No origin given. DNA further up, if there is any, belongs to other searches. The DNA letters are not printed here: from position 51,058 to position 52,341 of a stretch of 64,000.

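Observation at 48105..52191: Unusual STAS–RsbW-like kinase–LuxR-HTH fusion protein divergent from a MASE1 histidine kinase / receiver / NarL-regulator set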

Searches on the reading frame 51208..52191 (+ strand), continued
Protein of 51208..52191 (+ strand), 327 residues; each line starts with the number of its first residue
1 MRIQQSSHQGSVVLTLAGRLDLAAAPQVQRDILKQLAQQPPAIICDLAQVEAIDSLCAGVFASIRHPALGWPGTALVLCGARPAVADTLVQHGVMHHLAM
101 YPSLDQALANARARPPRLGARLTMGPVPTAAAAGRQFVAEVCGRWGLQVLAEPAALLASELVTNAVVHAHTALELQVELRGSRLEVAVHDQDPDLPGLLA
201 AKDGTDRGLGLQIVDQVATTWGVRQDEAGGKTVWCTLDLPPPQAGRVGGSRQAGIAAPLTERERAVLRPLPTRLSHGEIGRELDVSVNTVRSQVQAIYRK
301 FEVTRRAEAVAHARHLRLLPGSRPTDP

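Call 56: find_homologous_proteins(query=A5, max_evalue=1e-10)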
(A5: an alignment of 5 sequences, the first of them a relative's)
Query A5 (5 sequences) (358 aa, profile of the alignment): 48 proteins with E <= 1e-10 among 8000 candidates.
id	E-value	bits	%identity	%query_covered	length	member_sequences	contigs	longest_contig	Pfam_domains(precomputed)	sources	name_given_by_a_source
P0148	1.5e-150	519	100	100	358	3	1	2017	PF01740.27,PF00196.26,PF13581.13,PF02518.32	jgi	-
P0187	2.1e-148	512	43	100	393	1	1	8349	PF00196.26,PF13581.13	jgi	jgi:DNA-binding CsgD family transcriptional regulator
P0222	5.6e-139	481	36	99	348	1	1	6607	PF00196.26,PF13581.13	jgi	jgi:DNA-binding CsgD family transcriptional regulator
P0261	3.2e-124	433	76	100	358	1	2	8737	PF01740.27,PF00196.26,PF13581.13,PF02518.32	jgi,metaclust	jgi:DNA-binding CsgD family transcriptional regulator/anti-anti-sigma regulatory factor/anti-sigma r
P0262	3.5e-121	423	70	100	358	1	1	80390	PF01740.27,PF00196.26,PF13581.13,PF02518.32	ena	-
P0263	2.4e-119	417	45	100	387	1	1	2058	PF00196.26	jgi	jgi:DNA-binding CsgD family transcriptional regulator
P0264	1.8e-118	414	67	100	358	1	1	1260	PF01740.27,PF00196.26,PF13581.13,PF02518.32,PF13466.13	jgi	jgi:anti-anti-sigma factor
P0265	5.2e-117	409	69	100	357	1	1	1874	PF01740.27,PF00196.26,PF13581.13,PF02518.32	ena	-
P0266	7.1e-117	408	66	100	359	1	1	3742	PF01740.27,PF00196.26,PF13581.13,PF02518.32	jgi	jgi:DNA-binding CsgD family transcriptional regulator/anti-anti-sigma regulatory factor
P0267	2.4e-116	407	67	100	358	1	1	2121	PF01740.27,PF00196.26,PF13581.13,PF13466.13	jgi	-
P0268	5.5e-114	399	68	100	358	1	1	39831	PF01740.27,PF00196.26,PF13581.13,PF02518.32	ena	-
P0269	2.0e-113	397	45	100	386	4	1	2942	PF00196.26,PF13581.13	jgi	jgi:DNA-binding CsgD family transcriptional regulator/anti-sigma regulatory factor (Ser/Thr protein 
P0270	1.9e-112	394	65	100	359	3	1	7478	PF01740.27,PF00196.26,PF13581.13,PF02518.32,PF13466.13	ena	-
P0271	1.4e-104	368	61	100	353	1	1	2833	PF01740.27,PF00196.26,PF13581.13,PF02518.32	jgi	jgi:DNA-binding CsgD family transcriptional regulator/anti-anti-sigma regulatory factor/anti-sigma r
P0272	1.8e-102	361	70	86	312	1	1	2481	PF00196.26,PF13581.13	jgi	jgi:DNA-binding CsgD family transcriptional regulator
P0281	8.0e-80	287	33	92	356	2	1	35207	PF00196.26,PF02518.32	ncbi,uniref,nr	ncbi:LuxR C-terminal-related transcriptional regulator [Virgisporangium ochraceum]|uniref:LuxR C-ter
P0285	8.7e-69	250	48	65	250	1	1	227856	PF13581.13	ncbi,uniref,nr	ncbi:hypothetical protein [Actinoplanes sp. M2I2]|uniref:hypothetical protein n=1 Tax=Actinoplanes s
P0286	1.4e-65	240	46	65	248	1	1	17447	PF13581.13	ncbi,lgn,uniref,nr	ncbi:hypothetical protein M1L60_46150 [Actinoplanes sp. TRM 88003]|uniref:STAS domain-containing pro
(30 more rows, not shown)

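Call 59: find_encoding_contigs(protein=P0262, flank=6000, max_places=1)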
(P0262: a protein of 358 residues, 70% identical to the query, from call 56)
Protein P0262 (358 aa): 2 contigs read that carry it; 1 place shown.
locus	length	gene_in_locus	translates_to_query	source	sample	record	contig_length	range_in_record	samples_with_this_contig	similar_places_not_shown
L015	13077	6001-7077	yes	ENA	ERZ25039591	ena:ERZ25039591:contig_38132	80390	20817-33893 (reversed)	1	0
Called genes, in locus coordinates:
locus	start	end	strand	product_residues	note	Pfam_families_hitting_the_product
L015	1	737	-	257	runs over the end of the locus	-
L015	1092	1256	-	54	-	-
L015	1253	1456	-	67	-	-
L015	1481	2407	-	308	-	-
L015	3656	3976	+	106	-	PF13466:STAS_2, PF01740:STAS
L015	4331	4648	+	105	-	-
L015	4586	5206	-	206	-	PF00012:HSP70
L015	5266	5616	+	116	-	PF13701:DDE_Tnp_1_4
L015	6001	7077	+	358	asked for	PF01740:STAS, PF13581:HATPase_c_2 (weak), PF02518:HATPase_c (weak), PF00196:GerE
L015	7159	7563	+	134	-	-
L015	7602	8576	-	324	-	PF03631:Virul_fac_BrkB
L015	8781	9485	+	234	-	-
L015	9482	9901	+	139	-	PF07332:Phage_holin_3_6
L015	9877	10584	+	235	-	-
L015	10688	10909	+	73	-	-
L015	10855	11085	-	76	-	-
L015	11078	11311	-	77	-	-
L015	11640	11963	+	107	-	PF01740:STAS, PF13466:STAS_2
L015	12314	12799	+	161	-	PF12697:Abhydrolase_6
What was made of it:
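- Free STAS genes lie near a short-form homologue in L015 (call 59).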

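Call 60: find_encoding_contigs(protein=P0281, flank=6000, max_places=1)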
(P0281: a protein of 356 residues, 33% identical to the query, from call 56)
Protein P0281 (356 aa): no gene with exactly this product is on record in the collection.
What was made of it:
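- Tried and rejected: The P0281 look-up found nothing on record (call 60).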

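Call 61: find_encoding_contigs(protein=P0268, flank=6000, max_places=1)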
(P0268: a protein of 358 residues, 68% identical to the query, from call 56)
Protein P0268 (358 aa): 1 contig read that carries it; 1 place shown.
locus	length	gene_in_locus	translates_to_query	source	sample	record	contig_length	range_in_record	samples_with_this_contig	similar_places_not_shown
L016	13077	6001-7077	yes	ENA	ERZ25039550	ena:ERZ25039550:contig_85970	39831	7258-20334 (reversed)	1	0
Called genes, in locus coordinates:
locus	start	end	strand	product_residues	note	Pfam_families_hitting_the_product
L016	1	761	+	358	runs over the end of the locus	PF00356:LacI (weak), PF00532:Peripla_BP_1, PF13407:Peripla_BP_4, PF13377:Peripla_BP_3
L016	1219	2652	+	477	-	-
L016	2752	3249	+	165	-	PF00931:NB-ARC (faint), PF13191:AAA_16 (weak), PF13401:AAA_22 (weak)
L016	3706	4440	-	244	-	-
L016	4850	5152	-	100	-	-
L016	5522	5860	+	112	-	-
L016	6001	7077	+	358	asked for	PF01740:STAS, PF13581:HATPase_c_2, PF02518:HATPase_c (weak), PF00196:GerE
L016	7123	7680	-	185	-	PF04655:APH_6_hur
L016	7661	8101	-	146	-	-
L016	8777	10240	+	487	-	PF13191:AAA_16 (weak), PF25199:nSTAND_NTPase5, PF13401:AAA_22, PF25873:WHD_MalT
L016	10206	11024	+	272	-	PF00196:GerE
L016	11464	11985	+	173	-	PF06146:PsiE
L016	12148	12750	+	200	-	PF00440:TetR_N (weak), PF17937:TetR_C_28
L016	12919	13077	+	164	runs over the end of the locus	PF11139:SfLAP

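Call 69: search_protein_families(library=pfam, proteins=[L012:4486-6345:+, L013:4576-6057:+, L012:6453-7001:-, P0015, P0281], max_evalue=0.001)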
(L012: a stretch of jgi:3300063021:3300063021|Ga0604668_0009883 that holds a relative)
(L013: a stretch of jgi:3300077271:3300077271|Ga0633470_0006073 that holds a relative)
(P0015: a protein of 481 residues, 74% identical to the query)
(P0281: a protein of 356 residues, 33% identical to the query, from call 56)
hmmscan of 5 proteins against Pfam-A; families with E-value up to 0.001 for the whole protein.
L012:4486-6345:+ (619 aa): 5 families
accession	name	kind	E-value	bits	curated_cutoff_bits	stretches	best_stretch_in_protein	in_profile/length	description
PF00196.25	GerE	-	7e-15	54.8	23.5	1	550-605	2-57/57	Bacterial regulatory proteins, luxR family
PF17874.7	TPR_MalT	-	1.1e-09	38.5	45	1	331-523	3-197/336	MalT-like TPR region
PF13424.12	TPR_12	-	2e-06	28.3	30.1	1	449-518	5-76/77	Tetratricopeptide repeat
PF13432.12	TPR_16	-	0.00069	20.4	32.7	1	428-477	16-61/65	Tetratricopeptide repeat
PF07719.23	TPR_2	-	0.00098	19.5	27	1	449-477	3-31/34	Tetratricopeptide repeat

L013:4576-6057:+ (493 aa): 7 families
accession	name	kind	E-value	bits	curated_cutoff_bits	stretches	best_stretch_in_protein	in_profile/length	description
PF17874.7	TPR_MalT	-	7.4e-11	42.3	45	1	215-398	15-197/336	MalT-like TPR region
PF00196.25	GerE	-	2.3e-10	40.4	23.5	1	425-478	2-55/57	Bacterial regulatory proteins, luxR family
PF13424.12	TPR_12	-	2e-07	31.5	30.1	1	322-393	3-76/77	Tetratricopeptide repeat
PF07719.23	TPR_2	-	5.1e-05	23.5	27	1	322-351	1-30/34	Tetratricopeptide repeat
PF13432.12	TPR_16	-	9.9e-05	23.1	32.7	1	303-350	16-59/65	Tetratricopeptide repeat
PF24885.1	TPR_NPHP3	-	0.00038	20.4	100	1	313-397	90-176/239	Nephrocystin-3 TPR domain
PF13374.12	TPR_10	-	0.00082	19.8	27.5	1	323-351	3-31/42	Tetratricopeptide repeat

L012:6453-7001:- (182 aa): 0 families

P0015 (481 aa): 8 families
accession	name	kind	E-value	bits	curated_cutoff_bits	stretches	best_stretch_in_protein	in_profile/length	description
PF00196.25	GerE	-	2.9e-17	62.5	23.5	1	410-465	2-57/57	Bacterial regulatory proteins, luxR family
PF00072.30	Response_reg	-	4.1e-15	56.3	30.2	1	267-378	1-110/111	Response regulator receiver domain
PF01740.26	STAS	-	2e-09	37.6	22.6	1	21-120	7-106/106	STAS domain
PF13466.11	STAS_2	-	7.2e-08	32.9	29.2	1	27-107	1-79/80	STAS domain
PF13581.12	HATPase_c_2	-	6.6e-06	26.6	27.4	1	141-245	5-122/127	Histidine kinase-like ATPase domain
PF08281.18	Sigma70_r4_2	-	7.3e-06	26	25.7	1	407-453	7-54/54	Sigma-70, region 4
PF02518.31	HATPase_c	-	7.5e-05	23.6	26.4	1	169-252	8-109/111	Histidine kinase-, DNA gyrase B-, and HSP90-like ATPase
PF13384.12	HTH_23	-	0.00032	20.9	24.6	0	417-444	9-36/50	Homeodomain-like domain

P0281 (356 aa): 4 families
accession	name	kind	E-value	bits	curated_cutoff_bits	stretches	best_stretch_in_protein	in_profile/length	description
PF00196.25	GerE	-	1.4e-08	34.7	23.5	1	248-295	8-55/57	Bacterial regulatory proteins, luxR family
PF02518.31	HATPase_c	-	2.7e-06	28.2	26.4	1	154-232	5-105/111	Histidine kinase-, DNA gyrase B-, and HSP90-like ATPase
PF12840.13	HTH_20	-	1.6e-05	25.2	27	1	245-280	4-41/51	Helix-turn-helix domain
PF13581.12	HATPase_c_2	-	0.00091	19.7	27.4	0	133-216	7-111/127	Histidine kinase-like ATPase domain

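Call 70: predict_structure(alignment_id=A6)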
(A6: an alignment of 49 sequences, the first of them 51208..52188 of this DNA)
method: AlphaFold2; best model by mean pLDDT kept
length: 327 residues; sequences in the alignment: 49
mean_pLDDT: 86.9   pTM: 0.63
mean pLDDT of the five models: 86.9, 86.2, 84.4, 83.9, 80.4
residues with pLDDT >= 90: 197; 70-90: 92; 50-70: 24; < 50: 14
segments of 3 or more residues with pLDDT < 50: 249-256, 323-327
pLDDT, mean of each block of 10 residues (from residue 1): 95 98 97 96 97 96 90 91 96 89 93 83 96 97 90 95 90 94 93 69 54 81 84 91 61 56 92 92 95 92 85 82 42
secondary structure, 60 per line:
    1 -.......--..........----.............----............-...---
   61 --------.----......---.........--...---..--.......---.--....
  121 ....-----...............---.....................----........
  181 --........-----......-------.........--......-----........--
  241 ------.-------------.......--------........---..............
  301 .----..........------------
elements in order: E2-8 E11-20 H25-37 E42-53 E74-79 H83-91 H104-110 E117-124 H130-144 H148-168 E173-180 E183-190 H196-201 H209-217 E220-225 E231-238 H261-267 H276-283 H287-301 H306-315
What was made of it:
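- Tried and rejected: A second AlphaFold2 run with a deeper HTH alignment folded the HTH well but left pTM at 0.63 and the linker below 50, so a fixed docked state has no support (call 70).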

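Call 79: find_encoding_contigs(protein=P0286, flank=4000, max_places=1)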
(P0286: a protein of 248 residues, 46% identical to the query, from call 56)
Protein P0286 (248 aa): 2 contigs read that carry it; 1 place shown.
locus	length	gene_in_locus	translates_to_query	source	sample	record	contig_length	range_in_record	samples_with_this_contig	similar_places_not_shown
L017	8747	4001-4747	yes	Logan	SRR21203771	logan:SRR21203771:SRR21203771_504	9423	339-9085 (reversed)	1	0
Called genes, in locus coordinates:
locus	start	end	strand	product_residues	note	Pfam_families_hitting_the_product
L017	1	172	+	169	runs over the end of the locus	?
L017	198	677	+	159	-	PF01370:Epimerase, PF13561:adh_short_C2, PF00106:adh_short, PF08659:KR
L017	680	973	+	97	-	-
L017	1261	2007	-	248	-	PF19560:DUF6082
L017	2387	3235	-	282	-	PF13653:GDPD_2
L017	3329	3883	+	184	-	-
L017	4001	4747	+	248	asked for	PF13581:HATPase_c_2 (weak)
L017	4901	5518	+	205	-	PF02230:Abhydrolase_2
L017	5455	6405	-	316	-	PF08240:ADH_N (weak), PF00107:ADH_zinc_N, PF13602:ADH_zinc_N_2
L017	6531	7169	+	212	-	PF00440:TetR_N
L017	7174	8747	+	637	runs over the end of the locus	?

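Call 80: find_encoding_contigs(protein=P0285, flank=4000, max_places=1)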
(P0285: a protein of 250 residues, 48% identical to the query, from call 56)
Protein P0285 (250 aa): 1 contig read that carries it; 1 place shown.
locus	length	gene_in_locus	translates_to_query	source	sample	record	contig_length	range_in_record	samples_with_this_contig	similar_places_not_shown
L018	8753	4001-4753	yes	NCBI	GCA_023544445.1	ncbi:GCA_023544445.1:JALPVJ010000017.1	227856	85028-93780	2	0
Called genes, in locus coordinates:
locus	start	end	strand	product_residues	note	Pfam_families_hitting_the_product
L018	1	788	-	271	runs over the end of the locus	PF04672:Methyltransf_19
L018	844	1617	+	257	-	PF04672:Methyltransf_19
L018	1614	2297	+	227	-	PF00106:adh_short, PF01370:Epimerase, PF13561:adh_short_C2, PF08659:KR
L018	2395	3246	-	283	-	PF13653:GDPD_2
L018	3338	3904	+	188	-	-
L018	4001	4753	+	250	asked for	PF13581:HATPase_c_2 (weak)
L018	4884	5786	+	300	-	PF19459:DUF5996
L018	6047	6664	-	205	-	PF00440:TetR_N, PF16859:TetR_C_11 (weak), PF14246:TetR_C_7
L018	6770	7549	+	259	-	PF00106:adh_short, PF08659:KR (weak), PF13561:adh_short_C2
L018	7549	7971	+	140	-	PF04075:F420H2_quin_red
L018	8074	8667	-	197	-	PF04229:GrpB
